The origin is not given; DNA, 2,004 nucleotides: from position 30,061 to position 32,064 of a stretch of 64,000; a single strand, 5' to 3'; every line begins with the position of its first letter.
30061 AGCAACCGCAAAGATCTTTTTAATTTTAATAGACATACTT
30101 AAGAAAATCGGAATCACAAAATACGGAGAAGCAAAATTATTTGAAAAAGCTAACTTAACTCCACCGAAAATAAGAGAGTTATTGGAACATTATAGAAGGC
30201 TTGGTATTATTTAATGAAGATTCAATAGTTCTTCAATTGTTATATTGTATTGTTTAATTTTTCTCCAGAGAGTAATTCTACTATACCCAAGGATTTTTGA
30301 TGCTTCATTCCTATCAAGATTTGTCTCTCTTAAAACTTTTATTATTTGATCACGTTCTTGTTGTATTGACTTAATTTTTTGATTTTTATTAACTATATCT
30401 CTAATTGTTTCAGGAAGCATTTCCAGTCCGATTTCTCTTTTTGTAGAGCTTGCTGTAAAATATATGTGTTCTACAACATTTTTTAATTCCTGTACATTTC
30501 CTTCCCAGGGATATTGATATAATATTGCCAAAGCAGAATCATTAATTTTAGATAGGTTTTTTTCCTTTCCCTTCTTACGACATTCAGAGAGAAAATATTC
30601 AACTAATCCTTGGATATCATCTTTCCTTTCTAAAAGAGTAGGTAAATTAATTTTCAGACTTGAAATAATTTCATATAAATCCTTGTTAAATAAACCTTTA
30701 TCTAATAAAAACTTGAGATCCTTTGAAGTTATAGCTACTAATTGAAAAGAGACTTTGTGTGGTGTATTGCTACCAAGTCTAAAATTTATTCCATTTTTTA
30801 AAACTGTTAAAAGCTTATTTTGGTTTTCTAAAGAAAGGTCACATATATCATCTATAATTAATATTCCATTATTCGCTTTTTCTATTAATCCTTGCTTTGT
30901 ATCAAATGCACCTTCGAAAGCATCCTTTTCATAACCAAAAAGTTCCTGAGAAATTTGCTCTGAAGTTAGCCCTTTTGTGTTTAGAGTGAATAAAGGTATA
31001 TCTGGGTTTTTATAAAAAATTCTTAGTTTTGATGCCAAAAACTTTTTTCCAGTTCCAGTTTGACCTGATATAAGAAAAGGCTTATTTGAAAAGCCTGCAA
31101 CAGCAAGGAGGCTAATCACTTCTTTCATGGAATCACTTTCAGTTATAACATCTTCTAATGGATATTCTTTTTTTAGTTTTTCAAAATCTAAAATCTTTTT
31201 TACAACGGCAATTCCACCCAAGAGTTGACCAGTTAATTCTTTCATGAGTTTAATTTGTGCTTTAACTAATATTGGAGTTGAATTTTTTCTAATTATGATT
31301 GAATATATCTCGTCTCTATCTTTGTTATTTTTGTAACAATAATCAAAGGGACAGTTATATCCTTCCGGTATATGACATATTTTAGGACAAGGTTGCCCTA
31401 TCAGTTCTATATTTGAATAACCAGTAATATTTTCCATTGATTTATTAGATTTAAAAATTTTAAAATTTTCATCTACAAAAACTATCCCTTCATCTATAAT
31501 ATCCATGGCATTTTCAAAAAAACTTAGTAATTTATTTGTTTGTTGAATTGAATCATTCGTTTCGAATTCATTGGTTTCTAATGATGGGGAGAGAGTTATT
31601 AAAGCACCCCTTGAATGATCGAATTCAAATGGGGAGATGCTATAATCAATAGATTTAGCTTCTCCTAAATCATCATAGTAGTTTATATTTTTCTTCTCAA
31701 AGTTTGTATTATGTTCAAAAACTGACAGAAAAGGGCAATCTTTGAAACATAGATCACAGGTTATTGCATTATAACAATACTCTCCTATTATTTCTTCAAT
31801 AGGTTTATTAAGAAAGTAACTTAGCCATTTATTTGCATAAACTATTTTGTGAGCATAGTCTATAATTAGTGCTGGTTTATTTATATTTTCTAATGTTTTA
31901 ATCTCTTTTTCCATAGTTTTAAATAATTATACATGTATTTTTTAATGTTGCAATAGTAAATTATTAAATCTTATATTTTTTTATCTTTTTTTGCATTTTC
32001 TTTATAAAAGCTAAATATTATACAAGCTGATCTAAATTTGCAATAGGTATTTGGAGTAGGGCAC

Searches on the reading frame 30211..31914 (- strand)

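Call 54: search_protein_families(library=pfam, proteins=[window:30211-31914:-], max_evalue=0.00001)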
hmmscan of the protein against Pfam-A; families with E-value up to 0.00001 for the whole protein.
window:30211-31914:- (567 aa): 6 families
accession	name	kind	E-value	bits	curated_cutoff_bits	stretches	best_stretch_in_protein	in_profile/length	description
PF00158.32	Sigma54_activat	-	1.9e-38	132.2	20.2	1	257-422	2-167/168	Sigma-54 interaction domain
PF25601.1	AAA_lid_14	-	4.7e-19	68.4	27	1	429-512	2-82/87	AAA+ ATPase lid domain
PF14532.12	Sigma54_activ_2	-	9.4e-18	65.2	25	1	259-427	3-138/138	Sigma-54 interaction domain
PF13426.13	PAS_9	-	3.1e-15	56.7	27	1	142-238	2-98/103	PAS domain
PF02954.25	HTH_8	-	1.6e-08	34.6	22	1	519-556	5-42/42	Bacterial regulatory protein, Fis family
PF00989.32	PAS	-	1.2e-07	32.1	22.6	0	133-183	3-53/113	PAS fold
